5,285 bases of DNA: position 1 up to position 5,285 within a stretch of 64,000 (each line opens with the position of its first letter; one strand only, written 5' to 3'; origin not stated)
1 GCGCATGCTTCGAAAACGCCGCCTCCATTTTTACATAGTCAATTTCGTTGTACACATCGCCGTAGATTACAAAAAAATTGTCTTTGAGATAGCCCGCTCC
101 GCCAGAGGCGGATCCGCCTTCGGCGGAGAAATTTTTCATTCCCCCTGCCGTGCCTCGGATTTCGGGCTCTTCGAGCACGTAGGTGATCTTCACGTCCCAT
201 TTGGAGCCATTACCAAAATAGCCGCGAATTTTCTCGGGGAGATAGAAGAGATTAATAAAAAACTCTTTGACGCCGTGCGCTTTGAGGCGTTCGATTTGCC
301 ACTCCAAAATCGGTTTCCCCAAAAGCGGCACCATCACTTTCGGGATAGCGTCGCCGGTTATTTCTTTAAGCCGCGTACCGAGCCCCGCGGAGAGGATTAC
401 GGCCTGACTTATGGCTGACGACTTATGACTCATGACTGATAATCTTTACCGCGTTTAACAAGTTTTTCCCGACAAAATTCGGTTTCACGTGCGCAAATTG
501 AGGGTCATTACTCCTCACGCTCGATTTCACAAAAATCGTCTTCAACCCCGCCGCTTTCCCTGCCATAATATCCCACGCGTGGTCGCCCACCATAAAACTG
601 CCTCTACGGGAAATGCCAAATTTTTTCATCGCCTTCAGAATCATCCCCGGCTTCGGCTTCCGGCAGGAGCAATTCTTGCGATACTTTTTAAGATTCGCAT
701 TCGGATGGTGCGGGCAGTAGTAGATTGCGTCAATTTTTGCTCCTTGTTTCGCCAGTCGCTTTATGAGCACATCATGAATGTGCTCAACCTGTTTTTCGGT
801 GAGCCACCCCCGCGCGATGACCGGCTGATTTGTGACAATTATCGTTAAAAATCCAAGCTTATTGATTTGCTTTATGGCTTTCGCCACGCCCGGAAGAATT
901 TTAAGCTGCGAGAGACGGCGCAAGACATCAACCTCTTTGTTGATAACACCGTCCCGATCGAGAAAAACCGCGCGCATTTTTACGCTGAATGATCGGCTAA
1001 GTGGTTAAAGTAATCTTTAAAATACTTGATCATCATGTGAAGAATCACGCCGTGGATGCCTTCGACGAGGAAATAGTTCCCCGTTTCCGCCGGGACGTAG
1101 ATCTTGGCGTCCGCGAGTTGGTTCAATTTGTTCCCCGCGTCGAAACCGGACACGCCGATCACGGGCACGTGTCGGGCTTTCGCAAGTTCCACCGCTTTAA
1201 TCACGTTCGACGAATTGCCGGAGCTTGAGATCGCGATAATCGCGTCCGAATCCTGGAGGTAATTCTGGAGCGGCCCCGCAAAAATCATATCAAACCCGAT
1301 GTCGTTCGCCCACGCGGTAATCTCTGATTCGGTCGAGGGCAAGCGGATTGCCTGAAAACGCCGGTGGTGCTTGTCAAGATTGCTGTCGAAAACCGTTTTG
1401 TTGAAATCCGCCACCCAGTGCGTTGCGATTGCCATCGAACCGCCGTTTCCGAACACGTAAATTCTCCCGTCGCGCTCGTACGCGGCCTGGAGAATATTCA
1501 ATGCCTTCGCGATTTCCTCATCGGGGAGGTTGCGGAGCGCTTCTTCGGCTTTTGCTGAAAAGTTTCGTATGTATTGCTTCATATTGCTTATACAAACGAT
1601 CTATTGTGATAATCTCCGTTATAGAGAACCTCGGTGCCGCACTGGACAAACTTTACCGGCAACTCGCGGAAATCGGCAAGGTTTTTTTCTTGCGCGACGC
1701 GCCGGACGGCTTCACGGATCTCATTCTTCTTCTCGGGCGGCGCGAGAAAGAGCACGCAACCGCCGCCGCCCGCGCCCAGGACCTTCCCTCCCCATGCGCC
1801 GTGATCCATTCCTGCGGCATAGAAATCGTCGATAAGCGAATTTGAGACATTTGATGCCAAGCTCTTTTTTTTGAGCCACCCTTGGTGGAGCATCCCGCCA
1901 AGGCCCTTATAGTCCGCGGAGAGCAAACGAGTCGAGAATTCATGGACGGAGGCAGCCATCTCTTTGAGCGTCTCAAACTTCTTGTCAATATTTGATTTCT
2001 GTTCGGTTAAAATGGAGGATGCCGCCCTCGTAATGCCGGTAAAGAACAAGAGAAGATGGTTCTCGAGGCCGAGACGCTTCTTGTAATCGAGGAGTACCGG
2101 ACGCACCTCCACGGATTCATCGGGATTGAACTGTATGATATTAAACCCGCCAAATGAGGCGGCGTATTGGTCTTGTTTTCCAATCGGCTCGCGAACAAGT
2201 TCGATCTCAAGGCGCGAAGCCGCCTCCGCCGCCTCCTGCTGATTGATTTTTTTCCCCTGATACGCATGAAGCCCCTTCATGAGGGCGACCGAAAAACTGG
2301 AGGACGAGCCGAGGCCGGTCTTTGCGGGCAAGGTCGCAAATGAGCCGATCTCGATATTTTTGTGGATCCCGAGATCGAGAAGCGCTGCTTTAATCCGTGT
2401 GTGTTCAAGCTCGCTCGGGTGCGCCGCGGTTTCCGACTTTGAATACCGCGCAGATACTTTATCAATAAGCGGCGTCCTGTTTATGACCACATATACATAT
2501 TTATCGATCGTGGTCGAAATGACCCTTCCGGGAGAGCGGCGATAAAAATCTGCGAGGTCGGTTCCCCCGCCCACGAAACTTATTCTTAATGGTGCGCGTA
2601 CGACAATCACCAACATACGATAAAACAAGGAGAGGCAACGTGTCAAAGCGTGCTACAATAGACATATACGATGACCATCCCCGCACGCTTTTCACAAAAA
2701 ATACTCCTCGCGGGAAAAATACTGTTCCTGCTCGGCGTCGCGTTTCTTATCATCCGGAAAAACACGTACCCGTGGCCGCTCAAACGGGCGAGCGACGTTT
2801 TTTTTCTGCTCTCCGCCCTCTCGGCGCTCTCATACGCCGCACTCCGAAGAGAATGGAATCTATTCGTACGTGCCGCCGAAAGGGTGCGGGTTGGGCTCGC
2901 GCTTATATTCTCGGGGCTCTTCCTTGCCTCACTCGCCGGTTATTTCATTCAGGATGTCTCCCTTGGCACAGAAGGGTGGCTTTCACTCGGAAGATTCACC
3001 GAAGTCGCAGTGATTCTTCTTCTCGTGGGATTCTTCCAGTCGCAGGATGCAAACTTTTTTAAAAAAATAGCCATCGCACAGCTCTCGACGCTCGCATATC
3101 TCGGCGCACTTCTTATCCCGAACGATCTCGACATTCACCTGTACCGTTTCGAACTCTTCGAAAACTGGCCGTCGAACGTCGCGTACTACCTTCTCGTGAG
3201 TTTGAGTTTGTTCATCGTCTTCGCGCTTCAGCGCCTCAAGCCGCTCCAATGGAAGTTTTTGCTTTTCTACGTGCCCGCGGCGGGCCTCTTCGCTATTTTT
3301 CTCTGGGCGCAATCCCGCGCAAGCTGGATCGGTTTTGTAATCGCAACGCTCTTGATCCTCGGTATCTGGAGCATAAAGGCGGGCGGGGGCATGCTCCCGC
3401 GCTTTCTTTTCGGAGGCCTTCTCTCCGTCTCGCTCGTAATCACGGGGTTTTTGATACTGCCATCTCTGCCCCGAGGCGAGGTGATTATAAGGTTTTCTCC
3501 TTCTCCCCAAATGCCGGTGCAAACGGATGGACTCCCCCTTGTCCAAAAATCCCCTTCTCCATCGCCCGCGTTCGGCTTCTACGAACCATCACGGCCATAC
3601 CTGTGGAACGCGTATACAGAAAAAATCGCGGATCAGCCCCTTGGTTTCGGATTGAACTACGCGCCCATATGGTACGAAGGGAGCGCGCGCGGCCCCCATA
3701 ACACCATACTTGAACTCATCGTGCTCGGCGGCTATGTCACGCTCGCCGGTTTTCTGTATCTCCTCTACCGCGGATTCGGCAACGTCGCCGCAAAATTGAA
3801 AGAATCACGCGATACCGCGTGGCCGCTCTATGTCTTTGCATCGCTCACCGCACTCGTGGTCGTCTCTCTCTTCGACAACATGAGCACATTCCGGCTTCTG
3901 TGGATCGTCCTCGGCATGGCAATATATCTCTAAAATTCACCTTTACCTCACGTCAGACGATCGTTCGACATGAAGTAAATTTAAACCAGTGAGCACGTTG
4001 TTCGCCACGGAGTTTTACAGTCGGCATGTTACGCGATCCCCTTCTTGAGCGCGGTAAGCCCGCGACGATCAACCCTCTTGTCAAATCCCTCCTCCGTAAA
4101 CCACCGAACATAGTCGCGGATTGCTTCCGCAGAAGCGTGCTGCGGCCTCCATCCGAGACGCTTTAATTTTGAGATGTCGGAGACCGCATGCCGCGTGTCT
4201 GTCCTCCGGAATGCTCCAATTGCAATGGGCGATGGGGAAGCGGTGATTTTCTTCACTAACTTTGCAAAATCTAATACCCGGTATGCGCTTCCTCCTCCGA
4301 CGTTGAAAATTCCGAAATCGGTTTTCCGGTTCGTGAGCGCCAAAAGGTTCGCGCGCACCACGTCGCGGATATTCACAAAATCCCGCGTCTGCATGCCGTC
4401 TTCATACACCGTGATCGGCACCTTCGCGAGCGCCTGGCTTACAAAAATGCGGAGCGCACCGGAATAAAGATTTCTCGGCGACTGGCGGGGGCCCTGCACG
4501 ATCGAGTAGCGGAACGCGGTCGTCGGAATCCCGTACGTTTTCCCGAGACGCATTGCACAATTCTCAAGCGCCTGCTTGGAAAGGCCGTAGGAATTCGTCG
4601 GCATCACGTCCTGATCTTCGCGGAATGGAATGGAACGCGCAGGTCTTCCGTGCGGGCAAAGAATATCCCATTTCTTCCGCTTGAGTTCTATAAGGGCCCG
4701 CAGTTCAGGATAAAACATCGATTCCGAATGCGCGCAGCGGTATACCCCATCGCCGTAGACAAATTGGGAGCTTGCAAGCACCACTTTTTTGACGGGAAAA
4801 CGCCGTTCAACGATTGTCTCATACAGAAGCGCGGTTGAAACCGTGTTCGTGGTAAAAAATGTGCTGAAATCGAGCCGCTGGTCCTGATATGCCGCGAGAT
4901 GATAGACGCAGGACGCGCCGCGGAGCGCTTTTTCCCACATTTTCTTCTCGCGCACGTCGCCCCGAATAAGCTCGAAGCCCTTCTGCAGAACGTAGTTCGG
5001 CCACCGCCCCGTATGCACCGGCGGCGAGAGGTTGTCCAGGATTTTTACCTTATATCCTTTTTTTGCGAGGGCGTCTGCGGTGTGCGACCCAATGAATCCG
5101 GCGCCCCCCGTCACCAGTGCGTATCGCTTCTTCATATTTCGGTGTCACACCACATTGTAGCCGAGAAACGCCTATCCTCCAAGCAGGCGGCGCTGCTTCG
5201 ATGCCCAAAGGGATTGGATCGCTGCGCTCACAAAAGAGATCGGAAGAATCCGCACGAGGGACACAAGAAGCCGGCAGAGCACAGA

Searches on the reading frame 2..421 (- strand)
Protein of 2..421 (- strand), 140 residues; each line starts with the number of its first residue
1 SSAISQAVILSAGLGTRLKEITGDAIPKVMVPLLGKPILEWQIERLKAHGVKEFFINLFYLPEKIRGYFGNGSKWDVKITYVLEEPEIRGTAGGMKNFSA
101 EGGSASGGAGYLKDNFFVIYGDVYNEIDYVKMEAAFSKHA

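Call 10: search_protein_families(library=pfam, proteins=[window:2-421:-], max_evalue=0.0001)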
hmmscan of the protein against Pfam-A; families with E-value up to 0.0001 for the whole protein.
window:2-421:- (140 aa): 2 families
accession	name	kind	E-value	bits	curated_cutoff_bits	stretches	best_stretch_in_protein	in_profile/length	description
PF00483.29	NTP_transferase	-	1.1e-15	58.4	21.2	1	7-137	2-125/245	Nucleotidyl transferase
PF12804.13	NTP_transf_3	-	8.7e-09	36.2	27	1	7-101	1-82/160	MobA-like NTP transferase domain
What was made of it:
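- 2..421 (-): Sugar-1-phosphate nucleotidyltransferase. Only its N-terminal 140 aa are present because the window edge cuts the gene. PF00483 matches at 58 bits (call 10).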

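Call 27: search_protein_families(library=ncbifam, proteins=[window:2-421:-], max_evalue=1e-8)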
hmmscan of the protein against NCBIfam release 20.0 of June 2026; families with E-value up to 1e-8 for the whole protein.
window:2-421:- (140 aa): 9 families
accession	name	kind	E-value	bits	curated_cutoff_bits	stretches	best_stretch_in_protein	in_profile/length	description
NF045761.1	NAMPUrTaseMurU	equivalog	1.4e-23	83.9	250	1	6-133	2-118/226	N-acetylmuramate alpha-1-phosphate uridylyltransferase MurU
TIGR03992.1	Arch_glmU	subfamily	4.1e-22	78.6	292.1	1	6-131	2-115/393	bifunctional sugar-1-phosphate nucleotidylyltransferase/acetyltransferase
NF052502.1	man1P_GTase_Rv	exception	1.1e-17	63.9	440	1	6-131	2-116/352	mannose-1-phosphate guanylyltransferase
NF049965.1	GlMnHpPGnyltfHddC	equivalog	5.1e-17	62.2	300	1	6-135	2-118/221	D-glycero-D-manno-heptose 1-phosphate guanosyltransferase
TIGR01208.1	rmlA_long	equivalog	7.1e-14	51.5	320.25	1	7-92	2-86/353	glucose-1-phosphate thymidylyltransferase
NF041313.1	UDPGP_AglF_Halo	equivalog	3.6e-13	49.5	400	1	6-95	2-88/234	UTP--glucose-1-phosphate uridylyltransferase AglF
NF041173.1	Sug_nt_acttase_Thmprot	equivalog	3.6e-12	45.9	600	1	6-132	2-115/405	bifunctional sugar-1-phosphate nucleotidylyltransferase/acetyltransferase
TIGR02623.1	G1P_cyt_trans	equivalog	6.5e-12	45.4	300.25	1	6-128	2-134/255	glucose-1-phosphate cytidylyltransferase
NF045697.1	MurNAcPUrMurU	equivalog_domain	2.7e-09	36.8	370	1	8-98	1-89/229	N-acetylmuramate alpha-1-phosphate uridylyltransferase MurU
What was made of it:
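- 2..421 (-): HddC scores 62 bits and MurU 84 bits (call 27).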

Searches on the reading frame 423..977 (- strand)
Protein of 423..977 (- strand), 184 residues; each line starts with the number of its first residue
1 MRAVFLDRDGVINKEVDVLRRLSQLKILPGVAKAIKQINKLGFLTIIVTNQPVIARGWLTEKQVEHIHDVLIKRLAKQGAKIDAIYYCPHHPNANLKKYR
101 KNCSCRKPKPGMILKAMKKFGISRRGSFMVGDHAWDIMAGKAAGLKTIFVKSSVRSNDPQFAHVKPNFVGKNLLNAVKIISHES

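Call 8: search_protein_families(library=pfam, proteins=[window:423-977:-], max_evalue=0.0001)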
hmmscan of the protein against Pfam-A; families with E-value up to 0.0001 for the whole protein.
window:423-977:- (184 aa): 4 families
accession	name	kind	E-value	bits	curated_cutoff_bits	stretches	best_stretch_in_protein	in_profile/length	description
PF13242.12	Hydrolase_like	-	1.2e-14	54.4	22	1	105-175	2-74/75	HAD-hyrolase-like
PF00702.32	Hydrolase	-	1.4e-13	52.1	26.4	1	11-144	83-191/191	haloacid dehalogenase-like hydrolase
PF13419.12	HAD_2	-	1.6e-12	48.4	23.8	1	103-150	131-178/178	Haloacid dehalogenase-like hydrolase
PF08645.17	PNK3P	-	9.2e-06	25.9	22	1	29-137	32-130/161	Polynucleotide kinase 3 phosphatase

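Call 27: search_protein_families(library=ncbifam, proteins=[window:423-977:-], max_evalue=1e-8)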
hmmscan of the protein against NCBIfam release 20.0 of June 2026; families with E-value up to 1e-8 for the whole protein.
window:423-977:- (184 aa): 11 families
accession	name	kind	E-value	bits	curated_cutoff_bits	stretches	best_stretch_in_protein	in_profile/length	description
NF006506.0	PRK08942.1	equivalog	1.9e-48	164.4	178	1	1-182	3-179/182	D-glycero-beta-D-manno-heptose 1,7-bisphosphate 7-phosphatase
TIGR00213.1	GmhB_yaeD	subfamily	2.2e-43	148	149.6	1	2-150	2-149/176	D-glycero-beta-D-manno-heptose 1,7-bisphosphate 7-phosphatase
TIGR01656.1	Histidinol-ppas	subfamily_domain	1.5e-39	135.3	84.15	1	3-148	2-143/149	histidinol-phosphate phosphatase domain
NF050049.1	HBPPhtaseGmhB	domain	2.7e-34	118.5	250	1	2-164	4-157/171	D-glycero-alpha-D-manno-heptose-1,7-bisphosphate 7-phosphatase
TIGR01662.1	HAD-SF-IIIA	subfamily_domain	7.7e-32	110.3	44.6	1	2-151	1-139/141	HAD-IIIA family hydrolase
NF005264.0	PRK06769.1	equivalog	1.4e-25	90.1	217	1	2-181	5-172/175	HAD-IIIA family hydrolase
NF003937.0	PRK05446.1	equivalog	4.9e-21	75.1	443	1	2-152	4-150/355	bifunctional histidinol-phosphatase/imidazoleglycerol-phosphate dehydratase HisB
TIGR01261.1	hisB_Nterm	equivalog_domain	1.1e-17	64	140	1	3-151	3-147/161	histidinol-phosphatase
NF009804.0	PRK13288.1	equivalog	2e-13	50.3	218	1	104-182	135-212/215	pyrophosphatase PpaX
NF009695.0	PRK13222.1-2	equivalog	3.5e-11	43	225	0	105-181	148-223/226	phosphoglycolate phosphatase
TIGR01449.2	PGP_bact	equivalog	3.3e-09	36.6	180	0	105-156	139-190/213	phosphoglycolate phosphatase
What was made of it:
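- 423..977 (-): HAD-IIIA phosphatase, GmhB-like. NF006506 scores 164 bits against a cutoff of 178 (call 27).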

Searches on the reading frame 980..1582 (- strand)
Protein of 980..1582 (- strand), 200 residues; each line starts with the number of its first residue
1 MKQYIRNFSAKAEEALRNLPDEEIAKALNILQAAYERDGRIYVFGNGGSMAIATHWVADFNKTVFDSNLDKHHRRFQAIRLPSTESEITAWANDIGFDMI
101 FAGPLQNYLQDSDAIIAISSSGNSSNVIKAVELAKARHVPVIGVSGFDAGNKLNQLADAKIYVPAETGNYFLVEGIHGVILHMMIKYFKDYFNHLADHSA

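Call 8: search_protein_families(library=pfam, proteins=[window:980-1582:-], max_evalue=0.0001)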
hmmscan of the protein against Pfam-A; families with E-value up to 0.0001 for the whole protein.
window:980-1582:- (200 aa): 2 families
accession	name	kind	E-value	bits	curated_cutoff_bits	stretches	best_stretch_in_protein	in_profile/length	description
PF13580.11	SIS_2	-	1.7e-18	67.4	27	1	3-146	1-138/138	SIS domain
PF01380.27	SIS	-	1.7e-10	41.3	25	1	108-169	50-110/131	SIS domain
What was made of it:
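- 980..1582 (-): SIS-domain isomerase, GmhA-like. Pfam SIS_2 matches (call 8).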

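Call 27: search_protein_families(library=ncbifam, proteins=[window:980-1582:-], max_evalue=1e-8)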
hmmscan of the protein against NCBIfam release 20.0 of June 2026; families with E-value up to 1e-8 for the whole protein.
window:980-1582:- (200 aa): 8 families
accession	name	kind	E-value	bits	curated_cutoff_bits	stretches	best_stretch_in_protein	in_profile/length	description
NF010546.0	PRK13936.1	equivalog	1.1e-27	97.1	276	1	11-186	17-186/197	phosphoheptose isomerase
TIGR00441.1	gmhA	equivalog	1.3e-25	90.2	209.45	1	30-186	3-151/154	D-sedoheptulose 7-phosphate isomerase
NF001628.0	PRK00414.1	equivalog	9e-24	84.2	265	1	22-187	28-185/192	D-sedoheptulose 7-phosphate isomerase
NF010547.0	PRK13938.1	equivalog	6.1e-19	68.4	320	1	26-183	32-182/196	D-sedoheptulose 7-phosphate isomerase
NF008138.0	PRK10886.1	equivalog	6e-16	58.7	352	1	16-166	20-166/196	DnaA initiator-associating protein DiaA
NF040776.2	AlsR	equivalog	8.2e-10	38.1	400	0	108-168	173-232/279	transcriptional repressor AlsR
NF002805.0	PRK02947.1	subfamily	3.1e-09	36.4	135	0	4-54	3-56/247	sugar isomerase domain-containing protein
NF008458.0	PRK11337.1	equivalog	7.5e-09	35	378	0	108-167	185-243/293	MurR/RpiR family transcriptional regulator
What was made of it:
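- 980..1582 (-): NF010546 scores 97 bits against a cutoff of 276 (call 27).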

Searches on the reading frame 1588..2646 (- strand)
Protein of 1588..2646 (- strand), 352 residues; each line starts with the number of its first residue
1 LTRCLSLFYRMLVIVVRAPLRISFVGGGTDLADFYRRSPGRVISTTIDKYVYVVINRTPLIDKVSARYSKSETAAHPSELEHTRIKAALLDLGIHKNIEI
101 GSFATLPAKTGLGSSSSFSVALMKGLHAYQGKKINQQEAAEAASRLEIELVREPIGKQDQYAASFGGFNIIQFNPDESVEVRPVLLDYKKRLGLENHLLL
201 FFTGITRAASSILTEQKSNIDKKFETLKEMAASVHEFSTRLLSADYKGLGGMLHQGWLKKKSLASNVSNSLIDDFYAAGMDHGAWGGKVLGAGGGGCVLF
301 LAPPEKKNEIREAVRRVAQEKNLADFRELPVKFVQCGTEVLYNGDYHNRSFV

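Call 8: search_protein_families(library=pfam, proteins=[window:1588-2646:-], max_evalue=0.0001)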
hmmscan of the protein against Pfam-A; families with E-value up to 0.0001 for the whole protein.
window:1588-2646:- (352 aa): 2 families
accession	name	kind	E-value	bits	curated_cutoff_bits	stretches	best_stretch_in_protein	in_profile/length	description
PF00288.32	GHMP_kinases_N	-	4e-13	49.8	22.3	1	92-167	14-87/87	GHMP kinases N terminal domain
PF08544.19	GHMP_kinases_C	-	5.8e-09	36.7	21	1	244-317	8-82/85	GHMP kinases C terminal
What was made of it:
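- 1588..2646 (-): GHMP kinase, HddA-like. Pfam GHMP_kinases_N and _C match (call 8).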

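Call 27: search_protein_families(library=ncbifam, proteins=[window:1588-2646:-], max_evalue=1e-8)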
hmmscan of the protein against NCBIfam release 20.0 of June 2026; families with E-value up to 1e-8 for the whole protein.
window:1588-2646:- (352 aa): 6 families
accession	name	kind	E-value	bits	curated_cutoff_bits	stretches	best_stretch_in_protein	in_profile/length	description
NF049969.1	GlMnHpPKinHddA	equivalog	1.8e-43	149.3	600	1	13-316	2-318/338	D-glycero-D-manno-heptose 7-phosphate kinase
NF009948.0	PRK13412.1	equivalog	7.8e-27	93.3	721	1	89-321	720-955/974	bifunctional fucokinase/fucose-1-phosphate guanylyltransferase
TIGR00549.1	mevalon_kin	equivalog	2.5e-20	73.1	163.05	1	43-301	20-276/276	mevalonate kinase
NF003036.0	PRK03926.1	equivalog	2.1e-16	59.9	403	1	95-317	73-282/302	mevalonate kinase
NF003006.0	PRK03817.1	equivalog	5.6e-16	58.5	443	1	14-230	2-215/352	galactokinase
NF001816.0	PRK00555.1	equivalog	5e-13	48.8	509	0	232-320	255-342/363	galactokinase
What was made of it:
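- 1588..2646 (-): NF049969 scores 149 bits against a cutoff of 600 (call 27).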

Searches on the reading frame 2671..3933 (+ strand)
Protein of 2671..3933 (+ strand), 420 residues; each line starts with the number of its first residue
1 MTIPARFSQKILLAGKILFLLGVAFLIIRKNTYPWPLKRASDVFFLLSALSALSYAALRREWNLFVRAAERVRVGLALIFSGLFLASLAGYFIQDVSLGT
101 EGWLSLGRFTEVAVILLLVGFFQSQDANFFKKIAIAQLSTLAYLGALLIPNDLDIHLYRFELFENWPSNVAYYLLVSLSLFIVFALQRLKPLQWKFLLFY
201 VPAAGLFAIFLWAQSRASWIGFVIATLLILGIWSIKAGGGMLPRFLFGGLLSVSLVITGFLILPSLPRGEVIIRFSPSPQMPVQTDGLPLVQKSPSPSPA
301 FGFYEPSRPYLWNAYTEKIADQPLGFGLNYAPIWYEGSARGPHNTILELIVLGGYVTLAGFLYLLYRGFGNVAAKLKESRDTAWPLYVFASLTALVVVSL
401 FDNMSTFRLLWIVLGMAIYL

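Call 8: search_protein_families(library=pfam, proteins=[window:2671-3933:+], max_evalue=0.0001)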
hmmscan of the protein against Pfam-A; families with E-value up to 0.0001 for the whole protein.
window:2671-3933:+ (420 aa): 1 family
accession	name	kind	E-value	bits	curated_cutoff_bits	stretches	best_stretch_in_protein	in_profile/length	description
PF04932.20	Wzy_C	-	4.2e-10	40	31.7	1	206-362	6-149/149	O-Antigen ligase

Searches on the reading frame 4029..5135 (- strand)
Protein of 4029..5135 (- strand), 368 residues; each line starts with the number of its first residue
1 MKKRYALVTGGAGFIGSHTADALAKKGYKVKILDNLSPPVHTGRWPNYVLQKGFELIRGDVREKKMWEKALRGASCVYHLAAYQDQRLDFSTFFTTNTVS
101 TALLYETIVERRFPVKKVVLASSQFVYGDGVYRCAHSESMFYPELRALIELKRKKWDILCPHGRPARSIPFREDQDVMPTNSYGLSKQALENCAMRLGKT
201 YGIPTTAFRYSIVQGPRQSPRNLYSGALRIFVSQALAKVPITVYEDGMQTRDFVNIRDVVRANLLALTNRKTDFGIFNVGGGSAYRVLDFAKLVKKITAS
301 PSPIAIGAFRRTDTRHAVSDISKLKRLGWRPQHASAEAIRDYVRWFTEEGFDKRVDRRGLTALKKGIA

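Call 8: search_protein_families(library=pfam, proteins=[window:4029-5135:-], max_evalue=0.0001)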
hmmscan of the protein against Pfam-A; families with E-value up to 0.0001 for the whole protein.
window:4029-5135:- (368 aa): 8 families
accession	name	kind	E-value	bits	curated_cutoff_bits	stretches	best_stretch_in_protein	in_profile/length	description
PF01370.27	Epimerase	-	3.3e-42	145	20.9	2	164-280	121-240/240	NAD dependent epimerase/dehydratase family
PF16363.11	GDP_Man_Dehyd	-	6.1e-37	128.3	27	2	7-143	1-149/332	GDP-mannose 4,6 dehydratase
PF01073.25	3Beta_HSD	-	2.4e-10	40.4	22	1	7-129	1-122/280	3-beta hydroxysteroid dehydrogenase/isomerase family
PF02719.21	Polysacc_synt_2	-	3.1e-09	36.9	20.2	0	7-123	2-128/293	Polysaccharide biosynthesis protein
PF07993.18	NAD_binding_4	-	8.4e-09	35.4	20.1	1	64-220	79-211/258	Male sterility protein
PF04321.23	RmlD_sub_bind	-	1.4e-06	28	27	0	168-325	110-264/287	RmlD substrate binding domain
PF05368.20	NmrA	-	7.4e-06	26.2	27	1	6-83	5-79/298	NmrA-like family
PF00106.31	adh_short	-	4.1e-05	23.6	26.6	1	5-74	2-71/195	short chain dehydrogenase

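Call 27: search_protein_families(library=ncbifam, proteins=[window:4029-5135:-], max_evalue=1e-8)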
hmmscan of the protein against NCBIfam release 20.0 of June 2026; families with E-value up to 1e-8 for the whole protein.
window:4029-5135:- (368 aa): 12 families
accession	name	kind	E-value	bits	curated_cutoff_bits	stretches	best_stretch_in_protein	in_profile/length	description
TIGR01179.1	galE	equivalog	1.1e-33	116.4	262.3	2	7-130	3-128/332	UDP-glucose 4-epimerase GalE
TIGR01181.1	dTDP_gluc_dehyt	equivalog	3.7e-31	108.4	365.1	2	171-349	139-314/321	dTDP-glucose 4,6-dehydratase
TIGR02197.1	heptose_epim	equivalog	2.3e-30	105.9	274.6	2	169-348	123-315/316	ADP-glyceromanno-heptose 6-epimerase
TIGR04180.1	EDH_00030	hypoth_equivalog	4e-25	88.5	475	2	7-130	2-128/297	NAD-dependent 4,6-dehydratase LegB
NF011728.1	PRK15181.1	equivalog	3.8e-17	62.3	760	1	172-348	154-339/348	Vi polysaccharide biosynthesis UDP-N-acetylglucosaminuronic acid C-4 epimerase TviC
NF007956.0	PRK10675.1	subfamily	4.2e-17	62.3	394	1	6-130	3-131/338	UDP-glucose 4-epimerase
NF007582.0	PRK10217.1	equivalog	5.8e-17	61.8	698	1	171-355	148-341/355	dTDP-glucose 4,6-dehydratase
TIGR03466.1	HpnA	hypoth_equivalog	2.2e-16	59.7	367.65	1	6-125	3-115/327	hopanoid-associated sugar epimerase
NF008360.0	PRK11150.1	equivalog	1.2e-14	54.2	452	1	171-347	127-307/310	ADP-glyceromanno-heptose 6-epimerase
NF007490.0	PRK10084.1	subfamily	2e-13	50.1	649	1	7-348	4-336/361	dTDP-glucose 4,6-dehydratase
NF047922.1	GDPFucSynFcl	equivalog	1.6e-11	44.2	500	1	235-349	191-304/308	GDP-L-fucose synthase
NF052578.1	StrlDmthSdmBMthl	equivalog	8.2e-11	42.2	600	0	6-124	3-114/328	sterol demethylase protein SdmB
